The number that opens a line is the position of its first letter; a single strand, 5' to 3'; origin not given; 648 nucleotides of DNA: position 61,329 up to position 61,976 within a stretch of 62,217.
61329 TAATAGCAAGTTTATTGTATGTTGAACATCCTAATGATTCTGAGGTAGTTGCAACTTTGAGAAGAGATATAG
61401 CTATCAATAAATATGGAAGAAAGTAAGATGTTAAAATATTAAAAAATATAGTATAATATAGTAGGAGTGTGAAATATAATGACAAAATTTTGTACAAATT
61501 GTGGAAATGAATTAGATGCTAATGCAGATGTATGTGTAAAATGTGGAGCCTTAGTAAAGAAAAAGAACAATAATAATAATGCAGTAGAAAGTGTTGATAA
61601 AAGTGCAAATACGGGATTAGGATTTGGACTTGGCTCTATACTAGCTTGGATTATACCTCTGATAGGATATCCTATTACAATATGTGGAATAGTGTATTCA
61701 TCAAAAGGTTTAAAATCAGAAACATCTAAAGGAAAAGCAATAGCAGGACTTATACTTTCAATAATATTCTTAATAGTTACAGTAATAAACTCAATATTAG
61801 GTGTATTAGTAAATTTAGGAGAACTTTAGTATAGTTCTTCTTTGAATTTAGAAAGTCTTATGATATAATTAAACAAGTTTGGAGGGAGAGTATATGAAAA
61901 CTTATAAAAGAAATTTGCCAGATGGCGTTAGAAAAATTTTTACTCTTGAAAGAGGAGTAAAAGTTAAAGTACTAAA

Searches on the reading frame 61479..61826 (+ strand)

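Call 17: search_protein_families(library=pfam, proteins=[window:61479-61826:+], max_evalue=0.001)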
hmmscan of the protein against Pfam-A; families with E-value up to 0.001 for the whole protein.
window:61479-61826:+ (116 aa): 2 families
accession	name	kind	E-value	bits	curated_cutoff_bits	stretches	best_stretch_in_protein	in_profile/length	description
PF13240.11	Zn_Ribbon_1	-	2.9e-07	30.5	25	1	4-24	1-21/23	zinc-ribbon domain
PF12773.13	DZR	-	8.6e-05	23.1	27.3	1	3-31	13-39/45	Double zinc ribbon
